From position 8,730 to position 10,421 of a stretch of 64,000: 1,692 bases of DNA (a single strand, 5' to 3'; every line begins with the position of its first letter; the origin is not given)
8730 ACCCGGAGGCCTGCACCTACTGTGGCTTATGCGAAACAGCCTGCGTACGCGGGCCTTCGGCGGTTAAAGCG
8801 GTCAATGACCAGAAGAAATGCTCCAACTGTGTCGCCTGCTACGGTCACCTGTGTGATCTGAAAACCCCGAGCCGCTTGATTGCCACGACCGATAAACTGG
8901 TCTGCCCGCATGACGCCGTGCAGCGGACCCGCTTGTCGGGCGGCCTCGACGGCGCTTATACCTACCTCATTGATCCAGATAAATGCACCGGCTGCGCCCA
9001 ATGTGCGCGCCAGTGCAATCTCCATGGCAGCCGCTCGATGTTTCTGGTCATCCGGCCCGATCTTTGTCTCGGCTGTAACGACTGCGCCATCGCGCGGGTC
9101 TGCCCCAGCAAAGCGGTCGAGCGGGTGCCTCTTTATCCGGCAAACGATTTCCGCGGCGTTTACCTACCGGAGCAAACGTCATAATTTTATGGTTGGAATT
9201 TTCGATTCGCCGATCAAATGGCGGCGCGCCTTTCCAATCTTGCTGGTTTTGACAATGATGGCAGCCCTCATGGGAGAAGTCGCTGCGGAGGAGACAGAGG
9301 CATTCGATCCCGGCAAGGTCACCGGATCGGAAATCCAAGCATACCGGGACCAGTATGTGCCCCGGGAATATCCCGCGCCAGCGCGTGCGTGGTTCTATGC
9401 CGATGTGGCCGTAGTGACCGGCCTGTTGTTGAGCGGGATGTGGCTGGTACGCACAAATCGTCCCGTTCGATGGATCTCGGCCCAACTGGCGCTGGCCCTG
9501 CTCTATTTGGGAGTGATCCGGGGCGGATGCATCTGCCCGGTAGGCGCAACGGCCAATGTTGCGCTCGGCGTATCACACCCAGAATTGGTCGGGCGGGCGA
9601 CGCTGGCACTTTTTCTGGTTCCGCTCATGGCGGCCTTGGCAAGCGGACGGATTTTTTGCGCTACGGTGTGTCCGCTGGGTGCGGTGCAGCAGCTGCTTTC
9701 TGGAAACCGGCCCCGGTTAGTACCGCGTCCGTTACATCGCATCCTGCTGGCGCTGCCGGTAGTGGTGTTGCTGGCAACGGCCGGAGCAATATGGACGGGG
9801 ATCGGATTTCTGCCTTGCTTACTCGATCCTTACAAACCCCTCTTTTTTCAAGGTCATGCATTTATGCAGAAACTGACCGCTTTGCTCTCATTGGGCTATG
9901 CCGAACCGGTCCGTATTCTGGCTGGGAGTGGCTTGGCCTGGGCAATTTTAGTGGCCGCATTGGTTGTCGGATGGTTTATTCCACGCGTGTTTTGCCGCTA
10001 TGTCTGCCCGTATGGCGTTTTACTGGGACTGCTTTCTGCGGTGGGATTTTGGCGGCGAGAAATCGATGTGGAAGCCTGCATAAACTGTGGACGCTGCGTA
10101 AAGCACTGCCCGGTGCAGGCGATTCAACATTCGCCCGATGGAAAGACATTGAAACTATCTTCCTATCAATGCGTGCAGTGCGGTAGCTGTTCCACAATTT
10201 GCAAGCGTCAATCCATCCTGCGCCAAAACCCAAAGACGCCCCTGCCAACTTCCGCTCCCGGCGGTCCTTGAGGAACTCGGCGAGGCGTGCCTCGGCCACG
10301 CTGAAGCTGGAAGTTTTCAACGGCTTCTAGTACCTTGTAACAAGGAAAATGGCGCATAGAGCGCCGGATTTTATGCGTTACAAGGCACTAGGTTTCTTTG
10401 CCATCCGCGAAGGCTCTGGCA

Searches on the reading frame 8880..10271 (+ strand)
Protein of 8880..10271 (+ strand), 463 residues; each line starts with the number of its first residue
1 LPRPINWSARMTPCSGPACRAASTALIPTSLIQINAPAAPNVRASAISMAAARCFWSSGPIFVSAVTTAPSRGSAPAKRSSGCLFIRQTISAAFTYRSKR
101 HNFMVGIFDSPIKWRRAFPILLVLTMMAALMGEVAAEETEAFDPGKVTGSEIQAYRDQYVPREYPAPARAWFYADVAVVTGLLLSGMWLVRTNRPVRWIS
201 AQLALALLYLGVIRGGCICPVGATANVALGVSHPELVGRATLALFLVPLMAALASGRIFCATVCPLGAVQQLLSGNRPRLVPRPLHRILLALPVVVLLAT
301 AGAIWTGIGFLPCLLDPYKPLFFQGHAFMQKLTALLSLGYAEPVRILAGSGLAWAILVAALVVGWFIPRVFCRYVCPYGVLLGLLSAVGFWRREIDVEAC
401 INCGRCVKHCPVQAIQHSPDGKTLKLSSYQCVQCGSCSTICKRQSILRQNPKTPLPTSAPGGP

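Call 15: search_protein_families(library=pfam, proteins=[window:8880-10271:+])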
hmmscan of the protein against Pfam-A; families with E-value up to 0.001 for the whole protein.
window:8880-10271:+ (463 aa): 11 families
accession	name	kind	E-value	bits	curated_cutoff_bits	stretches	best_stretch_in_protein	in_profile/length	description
PF12801.12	Fer4_5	-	4e-12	46.3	22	2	241-279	5-43/48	4Fe-4S binding domain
PF00037.32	Fer4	-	3e-09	36.7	21.1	1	394-416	2-24/24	4Fe-4S binding domain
PF13187.11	Fer4_9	-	3.2e-09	37.1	27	1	399-445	1-51/52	4Fe-4S dicluster domain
PF12838.12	Fer4_7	-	3.9e-09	37.3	27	1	400-442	2-49/52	4Fe-4S dicluster domain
PF13237.11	Fer4_10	-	1.4e-08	35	25.5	1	395-441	4-52/53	4Fe-4S dicluster domain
PF14697.11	Fer4_21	-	1.6e-07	31.7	35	1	395-442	3-52/59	4Fe-4S dicluster domain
PF12837.12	Fer4_6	-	4.7e-07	29.9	25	1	394-415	3-24/24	4Fe-4S binding domain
PF12797.12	Fer4_2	-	1.1e-05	25.4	24.5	1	391-412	1-22/22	4Fe-4S binding domain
PF13484.11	Fer4_16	-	1.2e-05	26.5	30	1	400-418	2-20/66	4Fe-4S double cluster binding domain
PF25160.1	LdpA_Fe-S-bd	-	0.00014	22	27.6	1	372-417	9-45/49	LdpA Fe-S cluster-binding domain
PF17179.9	Fer4_22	-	0.00017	22.8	27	0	389-413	70-94/95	4Fe-4S dicluster domain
